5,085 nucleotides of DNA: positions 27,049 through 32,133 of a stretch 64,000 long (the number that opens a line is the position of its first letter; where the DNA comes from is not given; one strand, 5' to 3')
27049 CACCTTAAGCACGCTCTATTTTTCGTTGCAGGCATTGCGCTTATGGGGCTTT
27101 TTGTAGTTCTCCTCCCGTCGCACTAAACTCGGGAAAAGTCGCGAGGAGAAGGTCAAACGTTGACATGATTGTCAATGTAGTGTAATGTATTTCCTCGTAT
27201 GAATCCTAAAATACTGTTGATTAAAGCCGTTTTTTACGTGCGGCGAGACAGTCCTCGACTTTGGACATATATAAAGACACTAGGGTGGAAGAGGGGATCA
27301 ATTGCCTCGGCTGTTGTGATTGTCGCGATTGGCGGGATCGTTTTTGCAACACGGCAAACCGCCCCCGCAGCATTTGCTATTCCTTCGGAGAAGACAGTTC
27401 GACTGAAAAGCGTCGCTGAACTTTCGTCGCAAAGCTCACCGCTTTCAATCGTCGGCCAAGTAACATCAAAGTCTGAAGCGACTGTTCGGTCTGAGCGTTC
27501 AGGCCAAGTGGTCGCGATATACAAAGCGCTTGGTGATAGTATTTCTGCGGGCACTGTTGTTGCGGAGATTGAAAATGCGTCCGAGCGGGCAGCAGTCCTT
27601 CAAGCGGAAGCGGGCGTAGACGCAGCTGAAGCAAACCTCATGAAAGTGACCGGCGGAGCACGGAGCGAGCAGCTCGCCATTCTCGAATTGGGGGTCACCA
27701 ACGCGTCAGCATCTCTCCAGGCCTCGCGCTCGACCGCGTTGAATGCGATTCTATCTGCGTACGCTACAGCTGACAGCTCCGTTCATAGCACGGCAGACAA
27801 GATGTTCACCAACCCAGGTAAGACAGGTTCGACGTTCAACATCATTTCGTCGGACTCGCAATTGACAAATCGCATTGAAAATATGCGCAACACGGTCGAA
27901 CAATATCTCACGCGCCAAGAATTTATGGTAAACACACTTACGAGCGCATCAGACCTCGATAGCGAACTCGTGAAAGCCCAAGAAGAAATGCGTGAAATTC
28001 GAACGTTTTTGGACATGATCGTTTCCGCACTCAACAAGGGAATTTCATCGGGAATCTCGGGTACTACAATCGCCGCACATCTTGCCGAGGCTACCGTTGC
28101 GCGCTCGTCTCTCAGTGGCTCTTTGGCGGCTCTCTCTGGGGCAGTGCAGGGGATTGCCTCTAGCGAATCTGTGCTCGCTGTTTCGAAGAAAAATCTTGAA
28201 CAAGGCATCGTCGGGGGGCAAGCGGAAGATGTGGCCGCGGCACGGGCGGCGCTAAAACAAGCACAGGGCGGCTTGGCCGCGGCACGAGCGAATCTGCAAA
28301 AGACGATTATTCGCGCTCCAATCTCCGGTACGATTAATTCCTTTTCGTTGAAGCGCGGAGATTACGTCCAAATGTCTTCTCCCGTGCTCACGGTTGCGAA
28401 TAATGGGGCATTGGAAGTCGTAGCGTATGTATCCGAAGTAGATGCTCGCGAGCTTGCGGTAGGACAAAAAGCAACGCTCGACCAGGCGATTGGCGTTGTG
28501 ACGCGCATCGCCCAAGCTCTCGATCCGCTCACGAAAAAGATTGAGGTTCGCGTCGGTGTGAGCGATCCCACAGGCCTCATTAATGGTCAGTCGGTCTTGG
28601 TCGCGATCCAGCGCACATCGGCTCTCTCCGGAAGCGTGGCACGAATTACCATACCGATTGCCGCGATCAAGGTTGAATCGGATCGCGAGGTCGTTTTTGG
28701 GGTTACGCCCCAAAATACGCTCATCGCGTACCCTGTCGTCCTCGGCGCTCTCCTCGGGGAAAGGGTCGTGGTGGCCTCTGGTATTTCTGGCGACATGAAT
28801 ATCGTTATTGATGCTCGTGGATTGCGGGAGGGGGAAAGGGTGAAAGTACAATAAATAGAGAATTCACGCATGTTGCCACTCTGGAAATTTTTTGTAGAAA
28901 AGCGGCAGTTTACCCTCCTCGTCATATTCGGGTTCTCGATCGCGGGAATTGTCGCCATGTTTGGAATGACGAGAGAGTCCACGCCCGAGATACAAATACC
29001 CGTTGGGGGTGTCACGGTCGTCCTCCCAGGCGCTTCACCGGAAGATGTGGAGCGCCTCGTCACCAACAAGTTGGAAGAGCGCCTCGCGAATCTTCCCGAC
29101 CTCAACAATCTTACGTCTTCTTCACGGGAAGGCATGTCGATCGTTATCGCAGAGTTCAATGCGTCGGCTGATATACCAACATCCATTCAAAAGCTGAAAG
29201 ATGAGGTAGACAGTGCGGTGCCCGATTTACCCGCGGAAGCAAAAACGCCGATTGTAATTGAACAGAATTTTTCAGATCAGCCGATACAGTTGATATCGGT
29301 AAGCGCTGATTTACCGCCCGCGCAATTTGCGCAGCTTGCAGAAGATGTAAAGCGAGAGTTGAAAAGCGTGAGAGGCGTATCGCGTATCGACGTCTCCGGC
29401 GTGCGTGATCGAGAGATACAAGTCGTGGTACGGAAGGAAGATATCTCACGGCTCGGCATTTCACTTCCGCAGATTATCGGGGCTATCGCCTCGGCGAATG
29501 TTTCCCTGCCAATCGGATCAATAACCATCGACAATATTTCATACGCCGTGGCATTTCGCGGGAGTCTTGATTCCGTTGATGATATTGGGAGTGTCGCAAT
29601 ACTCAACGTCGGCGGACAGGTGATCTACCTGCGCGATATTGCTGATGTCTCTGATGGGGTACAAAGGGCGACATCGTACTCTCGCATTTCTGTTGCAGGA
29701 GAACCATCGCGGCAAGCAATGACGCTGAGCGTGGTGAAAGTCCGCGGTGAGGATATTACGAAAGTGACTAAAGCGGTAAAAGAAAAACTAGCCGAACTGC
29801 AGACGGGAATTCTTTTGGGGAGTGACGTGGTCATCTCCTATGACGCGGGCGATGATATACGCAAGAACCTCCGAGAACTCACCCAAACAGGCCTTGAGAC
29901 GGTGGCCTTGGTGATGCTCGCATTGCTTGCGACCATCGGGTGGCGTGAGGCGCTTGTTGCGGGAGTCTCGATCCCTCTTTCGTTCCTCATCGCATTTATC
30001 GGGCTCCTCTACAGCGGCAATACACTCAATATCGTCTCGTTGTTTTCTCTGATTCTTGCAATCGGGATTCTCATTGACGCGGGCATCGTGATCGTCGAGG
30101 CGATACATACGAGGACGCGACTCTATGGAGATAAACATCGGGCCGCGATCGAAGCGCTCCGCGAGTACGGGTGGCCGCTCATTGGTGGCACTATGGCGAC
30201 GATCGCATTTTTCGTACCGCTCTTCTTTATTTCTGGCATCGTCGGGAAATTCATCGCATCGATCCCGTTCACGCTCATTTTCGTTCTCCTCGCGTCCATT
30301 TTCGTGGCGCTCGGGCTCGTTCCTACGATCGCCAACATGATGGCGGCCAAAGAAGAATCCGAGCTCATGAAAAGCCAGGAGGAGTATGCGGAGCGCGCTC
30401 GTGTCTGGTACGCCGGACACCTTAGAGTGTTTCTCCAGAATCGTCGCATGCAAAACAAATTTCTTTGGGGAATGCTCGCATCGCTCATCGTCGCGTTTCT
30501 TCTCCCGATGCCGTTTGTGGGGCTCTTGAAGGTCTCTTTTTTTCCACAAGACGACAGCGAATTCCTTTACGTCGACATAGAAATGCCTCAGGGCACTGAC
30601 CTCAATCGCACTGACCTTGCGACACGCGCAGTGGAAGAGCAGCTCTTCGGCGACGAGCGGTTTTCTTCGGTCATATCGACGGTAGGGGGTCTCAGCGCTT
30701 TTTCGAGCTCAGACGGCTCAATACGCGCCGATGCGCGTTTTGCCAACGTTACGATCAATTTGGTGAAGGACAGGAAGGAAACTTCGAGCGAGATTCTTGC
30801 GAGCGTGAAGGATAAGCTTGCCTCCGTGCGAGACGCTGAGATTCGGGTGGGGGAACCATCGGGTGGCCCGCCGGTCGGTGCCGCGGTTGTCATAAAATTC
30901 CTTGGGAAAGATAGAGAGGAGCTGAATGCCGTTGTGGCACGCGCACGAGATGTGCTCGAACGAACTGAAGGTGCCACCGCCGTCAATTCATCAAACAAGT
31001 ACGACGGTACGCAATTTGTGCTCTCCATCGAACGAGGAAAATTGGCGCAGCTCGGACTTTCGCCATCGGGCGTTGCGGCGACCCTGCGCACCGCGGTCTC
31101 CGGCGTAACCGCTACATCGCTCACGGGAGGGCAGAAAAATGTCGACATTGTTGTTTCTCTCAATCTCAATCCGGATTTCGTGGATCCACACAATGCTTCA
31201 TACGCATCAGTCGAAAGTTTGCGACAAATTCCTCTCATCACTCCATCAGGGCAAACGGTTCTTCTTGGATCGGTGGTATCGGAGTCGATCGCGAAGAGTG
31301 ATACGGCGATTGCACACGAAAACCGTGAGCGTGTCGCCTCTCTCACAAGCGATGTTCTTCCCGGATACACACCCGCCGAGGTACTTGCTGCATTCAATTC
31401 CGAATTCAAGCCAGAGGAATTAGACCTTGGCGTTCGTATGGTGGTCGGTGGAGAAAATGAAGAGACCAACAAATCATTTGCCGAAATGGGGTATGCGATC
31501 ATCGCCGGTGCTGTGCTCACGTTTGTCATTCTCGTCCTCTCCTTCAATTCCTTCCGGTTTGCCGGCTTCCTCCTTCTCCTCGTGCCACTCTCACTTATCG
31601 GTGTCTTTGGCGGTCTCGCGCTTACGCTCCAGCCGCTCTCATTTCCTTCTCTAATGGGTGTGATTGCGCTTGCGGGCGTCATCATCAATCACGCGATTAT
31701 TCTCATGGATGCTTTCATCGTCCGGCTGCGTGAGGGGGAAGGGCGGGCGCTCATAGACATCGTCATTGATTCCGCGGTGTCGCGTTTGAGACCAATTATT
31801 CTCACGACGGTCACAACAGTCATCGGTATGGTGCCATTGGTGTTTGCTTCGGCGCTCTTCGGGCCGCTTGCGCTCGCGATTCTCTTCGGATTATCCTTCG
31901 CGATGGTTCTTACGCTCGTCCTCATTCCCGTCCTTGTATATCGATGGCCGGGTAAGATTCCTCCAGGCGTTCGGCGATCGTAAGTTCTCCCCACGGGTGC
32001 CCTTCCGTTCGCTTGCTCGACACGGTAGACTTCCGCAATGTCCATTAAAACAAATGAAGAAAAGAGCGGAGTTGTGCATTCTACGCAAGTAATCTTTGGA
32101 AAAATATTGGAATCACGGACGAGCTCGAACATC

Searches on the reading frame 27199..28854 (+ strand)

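Call 51: search_protein_families(library=pfam, proteins=[window:27199-28854:+], max_evalue=0.0001)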
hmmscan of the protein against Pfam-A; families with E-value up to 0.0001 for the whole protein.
window:27199-28854:+ (551 aa): 3 families
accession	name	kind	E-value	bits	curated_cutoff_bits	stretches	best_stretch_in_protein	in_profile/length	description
PF13437.12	HlyD_3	-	3.9e-17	63.4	22.2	1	371-458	2-97/106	HlyD family secretion protein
PF16576.10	HlyD_D23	-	1.7e-11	44.2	30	1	358-460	98-207/214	Barrel-sandwich domain of CusB or HlyD membrane-fusion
PF00364.28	Biotin_lipoyl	-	1e-05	25.7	22.1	0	90-124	39-73/73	Biotin-requiring enzyme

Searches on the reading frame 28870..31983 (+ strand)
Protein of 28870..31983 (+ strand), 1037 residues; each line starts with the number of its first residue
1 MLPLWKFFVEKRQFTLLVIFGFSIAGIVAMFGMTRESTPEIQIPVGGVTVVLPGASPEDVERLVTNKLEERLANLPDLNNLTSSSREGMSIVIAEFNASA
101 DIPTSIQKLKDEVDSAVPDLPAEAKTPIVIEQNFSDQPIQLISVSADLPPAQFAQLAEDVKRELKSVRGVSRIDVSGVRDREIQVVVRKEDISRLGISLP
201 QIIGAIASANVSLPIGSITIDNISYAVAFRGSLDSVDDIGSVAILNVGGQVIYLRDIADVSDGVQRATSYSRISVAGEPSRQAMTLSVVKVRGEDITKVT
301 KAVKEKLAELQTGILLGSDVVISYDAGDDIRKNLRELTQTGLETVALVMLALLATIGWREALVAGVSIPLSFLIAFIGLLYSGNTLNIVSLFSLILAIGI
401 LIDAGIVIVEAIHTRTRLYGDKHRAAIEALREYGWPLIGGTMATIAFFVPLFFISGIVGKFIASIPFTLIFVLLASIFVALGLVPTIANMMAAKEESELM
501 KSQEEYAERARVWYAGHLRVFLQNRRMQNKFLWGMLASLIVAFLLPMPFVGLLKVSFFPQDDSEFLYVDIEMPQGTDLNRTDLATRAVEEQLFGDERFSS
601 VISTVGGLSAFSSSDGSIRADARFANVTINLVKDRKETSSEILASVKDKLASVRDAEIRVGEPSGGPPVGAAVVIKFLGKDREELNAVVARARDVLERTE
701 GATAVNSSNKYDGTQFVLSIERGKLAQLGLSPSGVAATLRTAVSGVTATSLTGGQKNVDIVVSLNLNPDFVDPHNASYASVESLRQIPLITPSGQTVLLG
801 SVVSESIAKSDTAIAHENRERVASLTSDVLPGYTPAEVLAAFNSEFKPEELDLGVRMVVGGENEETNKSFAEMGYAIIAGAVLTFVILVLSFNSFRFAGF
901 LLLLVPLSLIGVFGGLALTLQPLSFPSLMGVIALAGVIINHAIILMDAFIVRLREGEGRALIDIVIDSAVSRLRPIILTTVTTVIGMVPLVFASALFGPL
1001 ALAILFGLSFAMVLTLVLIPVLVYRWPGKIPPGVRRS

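Call 51: search_protein_families(library=pfam, proteins=[window:28870-31983:+], max_evalue=0.0001)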
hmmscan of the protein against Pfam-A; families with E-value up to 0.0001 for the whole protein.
window:28870-31983:+ (1037 aa): 2 families
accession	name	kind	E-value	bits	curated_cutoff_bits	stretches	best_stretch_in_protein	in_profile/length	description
PF00873.25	ACR_tran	-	5.9e-167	557.7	28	1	5-1022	2-1016/1021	AcrB/AcrD/AcrF family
PF03176.21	MMPL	-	2.1e-05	24.1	20.5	0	294-513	105-319/333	MMPL family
